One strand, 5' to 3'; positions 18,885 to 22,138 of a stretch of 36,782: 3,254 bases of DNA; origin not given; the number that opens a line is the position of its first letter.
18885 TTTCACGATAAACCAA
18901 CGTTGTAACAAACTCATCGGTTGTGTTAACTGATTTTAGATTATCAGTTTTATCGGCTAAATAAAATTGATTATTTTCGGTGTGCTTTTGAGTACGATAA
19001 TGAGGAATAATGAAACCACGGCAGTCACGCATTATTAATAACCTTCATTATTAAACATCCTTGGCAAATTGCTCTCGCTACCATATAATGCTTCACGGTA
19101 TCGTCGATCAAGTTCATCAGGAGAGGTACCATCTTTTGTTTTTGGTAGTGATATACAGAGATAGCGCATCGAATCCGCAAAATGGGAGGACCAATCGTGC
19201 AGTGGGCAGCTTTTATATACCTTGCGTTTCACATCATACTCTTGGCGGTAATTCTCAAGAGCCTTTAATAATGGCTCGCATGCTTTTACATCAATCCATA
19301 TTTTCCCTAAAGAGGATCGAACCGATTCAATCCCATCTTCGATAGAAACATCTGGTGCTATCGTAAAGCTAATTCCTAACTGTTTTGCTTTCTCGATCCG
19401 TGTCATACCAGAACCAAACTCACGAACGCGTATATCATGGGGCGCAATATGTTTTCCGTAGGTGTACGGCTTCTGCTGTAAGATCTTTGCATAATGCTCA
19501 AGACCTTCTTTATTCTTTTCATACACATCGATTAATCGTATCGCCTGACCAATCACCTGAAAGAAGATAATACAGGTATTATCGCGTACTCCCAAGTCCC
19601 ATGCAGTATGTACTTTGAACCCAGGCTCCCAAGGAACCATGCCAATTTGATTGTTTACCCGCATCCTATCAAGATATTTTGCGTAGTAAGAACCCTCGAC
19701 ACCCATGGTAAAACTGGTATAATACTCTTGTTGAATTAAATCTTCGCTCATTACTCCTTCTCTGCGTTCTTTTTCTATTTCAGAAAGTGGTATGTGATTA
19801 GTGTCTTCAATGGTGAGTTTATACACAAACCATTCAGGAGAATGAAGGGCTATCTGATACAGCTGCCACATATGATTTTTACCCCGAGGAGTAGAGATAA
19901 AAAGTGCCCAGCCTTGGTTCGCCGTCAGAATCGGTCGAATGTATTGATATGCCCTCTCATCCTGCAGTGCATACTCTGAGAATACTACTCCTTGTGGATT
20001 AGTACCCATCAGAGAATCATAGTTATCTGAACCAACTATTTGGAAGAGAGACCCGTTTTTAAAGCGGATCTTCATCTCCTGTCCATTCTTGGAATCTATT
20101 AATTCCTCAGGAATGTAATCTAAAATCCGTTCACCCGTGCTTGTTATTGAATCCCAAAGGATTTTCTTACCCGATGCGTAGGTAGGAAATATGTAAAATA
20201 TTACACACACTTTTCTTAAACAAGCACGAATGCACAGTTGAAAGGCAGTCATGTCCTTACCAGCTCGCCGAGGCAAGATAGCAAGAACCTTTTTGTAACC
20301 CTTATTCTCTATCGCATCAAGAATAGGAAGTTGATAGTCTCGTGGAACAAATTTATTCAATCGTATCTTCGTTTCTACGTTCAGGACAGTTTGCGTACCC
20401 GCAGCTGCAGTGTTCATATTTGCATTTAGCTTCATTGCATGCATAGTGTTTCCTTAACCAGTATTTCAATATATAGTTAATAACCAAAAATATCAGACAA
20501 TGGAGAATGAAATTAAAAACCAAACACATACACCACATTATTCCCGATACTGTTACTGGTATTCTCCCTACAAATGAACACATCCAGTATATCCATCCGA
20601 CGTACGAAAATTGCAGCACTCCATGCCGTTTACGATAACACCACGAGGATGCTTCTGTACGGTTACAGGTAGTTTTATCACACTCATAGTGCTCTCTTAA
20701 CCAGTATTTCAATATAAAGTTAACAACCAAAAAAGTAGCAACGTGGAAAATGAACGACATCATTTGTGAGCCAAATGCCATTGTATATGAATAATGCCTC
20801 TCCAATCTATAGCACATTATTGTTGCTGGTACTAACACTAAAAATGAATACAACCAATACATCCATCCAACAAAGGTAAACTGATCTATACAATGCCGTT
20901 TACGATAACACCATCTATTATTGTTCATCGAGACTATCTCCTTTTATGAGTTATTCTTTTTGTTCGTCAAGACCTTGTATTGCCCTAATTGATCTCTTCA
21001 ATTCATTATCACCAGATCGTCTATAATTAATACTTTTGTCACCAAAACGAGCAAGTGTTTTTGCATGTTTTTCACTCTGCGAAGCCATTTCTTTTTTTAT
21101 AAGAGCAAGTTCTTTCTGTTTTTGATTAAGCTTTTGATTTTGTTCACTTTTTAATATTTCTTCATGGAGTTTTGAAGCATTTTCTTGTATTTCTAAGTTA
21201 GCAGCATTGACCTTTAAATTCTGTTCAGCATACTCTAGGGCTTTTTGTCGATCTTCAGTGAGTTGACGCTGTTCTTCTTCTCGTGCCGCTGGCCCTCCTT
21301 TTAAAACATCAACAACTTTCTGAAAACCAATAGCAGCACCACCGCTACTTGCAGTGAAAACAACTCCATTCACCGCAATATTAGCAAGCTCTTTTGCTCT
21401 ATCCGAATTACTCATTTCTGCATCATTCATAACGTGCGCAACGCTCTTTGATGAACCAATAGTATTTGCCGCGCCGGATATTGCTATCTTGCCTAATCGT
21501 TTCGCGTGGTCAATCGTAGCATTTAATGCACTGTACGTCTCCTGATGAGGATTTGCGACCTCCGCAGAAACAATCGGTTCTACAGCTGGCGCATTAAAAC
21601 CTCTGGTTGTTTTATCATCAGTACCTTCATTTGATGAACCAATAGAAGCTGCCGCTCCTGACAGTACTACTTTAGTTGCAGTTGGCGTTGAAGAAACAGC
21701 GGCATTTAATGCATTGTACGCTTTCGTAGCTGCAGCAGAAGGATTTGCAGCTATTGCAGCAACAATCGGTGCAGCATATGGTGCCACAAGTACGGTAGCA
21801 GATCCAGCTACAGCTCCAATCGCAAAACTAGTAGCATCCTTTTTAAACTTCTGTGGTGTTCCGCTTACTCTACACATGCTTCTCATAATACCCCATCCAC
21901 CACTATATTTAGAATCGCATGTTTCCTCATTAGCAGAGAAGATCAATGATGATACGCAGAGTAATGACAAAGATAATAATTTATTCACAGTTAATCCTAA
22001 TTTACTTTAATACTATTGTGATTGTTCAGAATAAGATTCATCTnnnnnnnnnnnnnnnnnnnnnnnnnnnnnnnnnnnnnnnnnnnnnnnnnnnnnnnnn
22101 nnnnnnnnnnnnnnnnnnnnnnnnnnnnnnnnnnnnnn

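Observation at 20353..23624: Four-gene secreted/membrane cargo island inserted between the small-terminase-like gene and terL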

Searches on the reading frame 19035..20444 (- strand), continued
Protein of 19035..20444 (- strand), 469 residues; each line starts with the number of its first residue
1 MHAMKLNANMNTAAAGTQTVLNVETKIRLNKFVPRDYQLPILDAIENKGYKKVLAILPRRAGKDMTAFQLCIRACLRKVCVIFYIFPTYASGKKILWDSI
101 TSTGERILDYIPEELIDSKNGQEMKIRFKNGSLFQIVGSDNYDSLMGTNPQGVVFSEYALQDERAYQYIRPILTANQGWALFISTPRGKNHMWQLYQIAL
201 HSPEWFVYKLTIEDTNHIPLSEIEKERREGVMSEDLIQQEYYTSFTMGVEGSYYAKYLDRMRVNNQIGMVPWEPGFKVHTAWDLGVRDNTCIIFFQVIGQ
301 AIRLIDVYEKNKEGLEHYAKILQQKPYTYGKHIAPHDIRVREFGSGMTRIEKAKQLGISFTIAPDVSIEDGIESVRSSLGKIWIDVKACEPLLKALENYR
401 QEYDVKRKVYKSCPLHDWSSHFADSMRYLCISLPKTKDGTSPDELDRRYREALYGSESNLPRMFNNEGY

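Call 85: search_protein_families(library=phrogs, alignment_id=A4, max_evalue=0.001)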
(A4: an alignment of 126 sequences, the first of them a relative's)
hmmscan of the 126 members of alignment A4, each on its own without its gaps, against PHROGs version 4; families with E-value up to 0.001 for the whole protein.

A. member 1, L012:6594-6830:+ (78 aa): 0 families

B. families by the number of members that match (of 126 scanned): 57 families (the first 25 are shown)
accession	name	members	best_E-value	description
phrog_374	-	8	3.2e-63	HNH endonuclease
phrog_924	-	6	8.6e-10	-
phrog_3377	-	3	7.6e-38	HNH endonuclease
phrog_8790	-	3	4.6e-35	restriction endonuclease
phrog_2081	-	3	1.2e-29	HNH endonuclease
phrog_953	-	3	6.9e-21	HNH endonuclease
phrog_27240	-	3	1.3e-11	-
phrog_7704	-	3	1.9e-05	-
phrog_47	-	2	3.3e-13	DNA primase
phrog_1768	-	2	1.7e-08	endolysin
phrog_4578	-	2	6.2e-07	HNH endonuclease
phrog_6925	-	2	5.6e-06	-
phrog_18493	-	2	5e-05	-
phrog_5725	-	1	8e-162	chaperonin groEL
phrog_67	-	1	6.9e-77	DNA methyltransferase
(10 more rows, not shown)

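Call 88: search_protein_families(library=padloc, proteins=[L010:3183-4850:+, L011:5484-7025:+], max_evalue=0.05)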
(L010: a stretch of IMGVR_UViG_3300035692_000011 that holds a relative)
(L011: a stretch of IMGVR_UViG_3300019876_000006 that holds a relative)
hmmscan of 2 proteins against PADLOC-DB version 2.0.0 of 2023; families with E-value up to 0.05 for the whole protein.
L010:3183-4850:+ (555 aa): 0 families

L011:5484-7025:+ (513 aa): 0 families

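Call 89: search_protein_families(library=ncbifam, proteins=[L010:3183-4850:+, L011:5484-7025:+], max_evalue=0.05)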
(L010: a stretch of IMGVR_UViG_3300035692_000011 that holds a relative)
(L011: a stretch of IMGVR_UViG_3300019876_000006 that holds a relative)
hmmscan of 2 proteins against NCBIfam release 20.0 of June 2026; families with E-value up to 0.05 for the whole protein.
L010:3183-4850:+ (555 aa): 0 families

L011:5484-7025:+ (513 aa): 0 families

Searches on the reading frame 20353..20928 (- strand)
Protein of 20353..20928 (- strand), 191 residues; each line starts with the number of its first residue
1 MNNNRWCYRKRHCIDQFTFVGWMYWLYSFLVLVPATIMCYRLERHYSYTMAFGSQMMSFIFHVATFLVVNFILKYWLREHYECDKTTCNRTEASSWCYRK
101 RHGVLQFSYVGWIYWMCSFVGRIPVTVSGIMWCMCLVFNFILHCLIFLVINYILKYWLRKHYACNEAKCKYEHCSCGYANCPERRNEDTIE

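Call 4: search_protein_families(library=pfam, proteins=[window:20353-20928:-], max_evalue=0.1)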
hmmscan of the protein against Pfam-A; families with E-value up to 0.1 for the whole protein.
window:20353-20928:- (191 aa): 0 families

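Call 5: search_protein_families(library=phrogs, proteins=[window:20353-20928:-], max_evalue=0.01)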
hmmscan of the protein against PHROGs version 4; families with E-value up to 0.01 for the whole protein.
window:20353-20928:- (191 aa): 0 families

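Call 49: find_related_loci(query=window:20353-20928:-, collection=viral_contigs, flank=6000)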
Query window:20353-20928:- (191 aa) in viral_contigs; peptide patterns used: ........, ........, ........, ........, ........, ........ (x = any residue, [..] = any of these).
No stretch of DNA in the collection matches any of the patterns.

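Call 51: find_related_loci(query=window:20353-20928:-, collection=metagenome_contigs, flank=6000)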
Query window:20353-20928:- (191 aa) in metagenome_contigs; peptide patterns used: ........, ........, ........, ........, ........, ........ (x = any residue, [..] = any of these).
19 stretches matched a pattern; 1 encode a relative of the query (tblastn E <= 1e-3); 1 distinct loci.
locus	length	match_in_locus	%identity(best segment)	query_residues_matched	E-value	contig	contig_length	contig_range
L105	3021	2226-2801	82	1-191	7e-112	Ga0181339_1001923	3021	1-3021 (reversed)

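Call 64: search_protein_representatives(protein=window:20353-20928:-)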
Query: 191 residues. Proteins with E-value up to 0.001 (for the whole library): 5; up to 1e-10: 1; up to 1e-30: 1. The best 5 are listed.
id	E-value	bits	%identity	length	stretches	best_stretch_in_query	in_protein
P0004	2.0e-121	419.6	91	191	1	1-191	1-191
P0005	3.0e-09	53.1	35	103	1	96-190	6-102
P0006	1.5e-06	44.3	29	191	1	1-174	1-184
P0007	9.0e-05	38.4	33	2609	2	77-139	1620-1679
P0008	1.2e-04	38.1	34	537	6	120-146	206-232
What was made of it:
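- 20353..20928 (-): E191: membrane protein made of two tandem two-helix units (residues 6-95 and 96-191). Each unit is framed by WCYRKRH and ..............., and the protein ends in a Cys-rich tail. An exhaustive HMMER search of 1.84 billion representatives gave only 5 hits at E <= 0.001; three are credible relatives and the other two are short matches in much longer proteins (call 64).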

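Call 68: find_encoding_contigs(protein=P0005, flank=6000, max_places=3)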
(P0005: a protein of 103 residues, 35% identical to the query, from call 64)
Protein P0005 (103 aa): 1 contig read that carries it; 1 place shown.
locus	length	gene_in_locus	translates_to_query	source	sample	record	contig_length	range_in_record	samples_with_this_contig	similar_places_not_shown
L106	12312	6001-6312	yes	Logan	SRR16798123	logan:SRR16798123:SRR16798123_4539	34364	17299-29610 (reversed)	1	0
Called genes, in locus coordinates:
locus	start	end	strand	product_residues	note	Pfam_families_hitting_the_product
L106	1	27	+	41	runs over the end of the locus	-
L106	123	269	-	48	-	-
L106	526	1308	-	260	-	PF04404:ERF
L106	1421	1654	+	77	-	PF13443:HTH_26 (weak)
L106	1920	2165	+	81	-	-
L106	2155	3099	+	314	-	PF13730:HTH_36 (weak)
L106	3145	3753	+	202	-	-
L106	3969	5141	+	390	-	-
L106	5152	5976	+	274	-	-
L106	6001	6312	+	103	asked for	-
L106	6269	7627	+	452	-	-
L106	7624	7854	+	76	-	-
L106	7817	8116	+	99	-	-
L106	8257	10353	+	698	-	PF16510:P22_portal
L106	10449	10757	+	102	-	-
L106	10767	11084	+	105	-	-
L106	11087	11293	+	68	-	-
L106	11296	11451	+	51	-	-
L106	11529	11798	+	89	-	PF20106:DUF6496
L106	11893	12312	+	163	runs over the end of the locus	-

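Call 70: find_encoding_contigs(protein=P0006, flank=6000, max_places=3)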
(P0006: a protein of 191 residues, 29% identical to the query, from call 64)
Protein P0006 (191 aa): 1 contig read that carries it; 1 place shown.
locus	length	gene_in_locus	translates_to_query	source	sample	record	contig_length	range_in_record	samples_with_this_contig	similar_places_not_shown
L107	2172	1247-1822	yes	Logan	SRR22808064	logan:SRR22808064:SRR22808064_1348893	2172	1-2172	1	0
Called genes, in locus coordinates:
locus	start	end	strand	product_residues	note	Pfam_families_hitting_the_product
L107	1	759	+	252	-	?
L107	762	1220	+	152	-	PF00293:NUDIX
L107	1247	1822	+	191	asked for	-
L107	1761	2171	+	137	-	?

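Call 88: search_protein_families(library=padloc, proteins=[window:20353-20928:-, L106:6001-6312:+, L106:3969-5141:+], max_evalue=0.05)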
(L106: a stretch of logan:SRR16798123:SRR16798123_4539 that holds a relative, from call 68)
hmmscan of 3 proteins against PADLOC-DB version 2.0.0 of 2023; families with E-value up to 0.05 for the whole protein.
window:20353-20928:- (191 aa): 0 families

L106:6001-6312:+ (103 aa): 0 families

L106:3969-5141:+ (390 aa): 0 families

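Call 89: search_protein_families(library=ncbifam, proteins=[window:20353-20928:-, L106:6001-6312:+, L106:3969-5141:+], max_evalue=0.05)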
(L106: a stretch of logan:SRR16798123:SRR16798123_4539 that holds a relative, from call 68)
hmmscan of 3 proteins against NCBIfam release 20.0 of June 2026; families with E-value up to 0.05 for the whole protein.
window:20353-20928:- (191 aa): 1 family
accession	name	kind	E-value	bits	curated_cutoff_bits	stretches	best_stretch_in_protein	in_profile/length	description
NF053724.1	Rv3103c_Nterm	equivalog_domain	0.0023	17.8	50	0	66-88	18-40/69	Rv3103c family proline-rich protein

L106:6001-6312:+ (103 aa): 0 families

L106:3969-5141:+ (390 aa): 0 families

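Call 95: search_dna_similar(query=window:20353-20928:-, collection=phages, mode=protein, max_evalue=1, max_rows=10)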
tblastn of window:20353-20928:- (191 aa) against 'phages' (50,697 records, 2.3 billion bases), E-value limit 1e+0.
No match.

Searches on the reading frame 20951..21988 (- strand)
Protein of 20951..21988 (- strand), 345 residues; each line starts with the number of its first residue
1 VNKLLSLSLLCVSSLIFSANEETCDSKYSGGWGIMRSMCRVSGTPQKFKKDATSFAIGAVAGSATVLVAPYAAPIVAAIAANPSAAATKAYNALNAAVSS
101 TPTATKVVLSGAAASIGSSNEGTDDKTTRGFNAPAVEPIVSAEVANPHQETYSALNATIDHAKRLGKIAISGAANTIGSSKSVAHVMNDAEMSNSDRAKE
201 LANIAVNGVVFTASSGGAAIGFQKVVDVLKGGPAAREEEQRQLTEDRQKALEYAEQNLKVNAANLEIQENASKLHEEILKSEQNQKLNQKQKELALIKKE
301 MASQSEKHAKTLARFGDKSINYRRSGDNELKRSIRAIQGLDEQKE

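Call 4: search_protein_families(library=pfam, proteins=[window:20951-21988:-], max_evalue=0.1)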
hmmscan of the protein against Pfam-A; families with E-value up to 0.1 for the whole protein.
window:20951-21988:- (345 aa): 0 families

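Call 5: search_protein_families(library=phrogs, proteins=[window:20951-21988:-], max_evalue=0.01)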
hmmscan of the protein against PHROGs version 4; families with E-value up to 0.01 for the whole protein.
window:20951-21988:- (345 aa): 0 families

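Call 87: search_protein_families(library=phrogs, alignment_id=A6, max_evalue=0.05)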
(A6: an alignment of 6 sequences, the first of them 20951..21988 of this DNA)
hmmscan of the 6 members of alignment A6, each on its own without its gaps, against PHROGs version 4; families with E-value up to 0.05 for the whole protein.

A. member 1, window:20951-21988:- (345 aa): 2 families
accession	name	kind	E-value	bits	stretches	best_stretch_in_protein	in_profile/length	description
phrog_22018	-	unknown function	0.021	16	1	201-248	3-48/85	-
phrog_3731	-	unknown function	0.036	14.8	1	37-117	55-138/169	-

B. families by the number of members that match (of 6 scanned): 4 families
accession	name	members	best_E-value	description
phrog_10341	-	1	3e-06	endolysin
phrog_18240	-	1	0.0035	-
phrog_22018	-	1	0.021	-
phrog_3731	-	1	0.036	-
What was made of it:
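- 20951..21988 (-): D345: partner gene. It has a leader (residues 1-19), Cys24/Cys39, a Gly/Ala-rich hydrophobic stretch (about residues 52-80), an internal 183-nt duplication and a C-terminal coiled-coil-like region with an (S/A)EQNxK motif. One homologue touches phrog_10341 (call 87).
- Tried and rejected: The phrog_10341 'endolysin' hit of one D homologue (call 87) I read as a Gly-zipper low-complexity match.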

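Call 88: search_protein_families(library=padloc, proteins=[window:20951-21988:-], max_evalue=0.05)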
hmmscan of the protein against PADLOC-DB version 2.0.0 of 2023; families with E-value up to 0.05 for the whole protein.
window:20951-21988:- (345 aa): 0 families

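Call 89: search_protein_families(library=ncbifam, proteins=[window:20951-21988:-], max_evalue=0.05)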
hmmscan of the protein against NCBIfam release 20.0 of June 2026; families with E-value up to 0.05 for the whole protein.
window:20951-21988:- (345 aa): 0 families
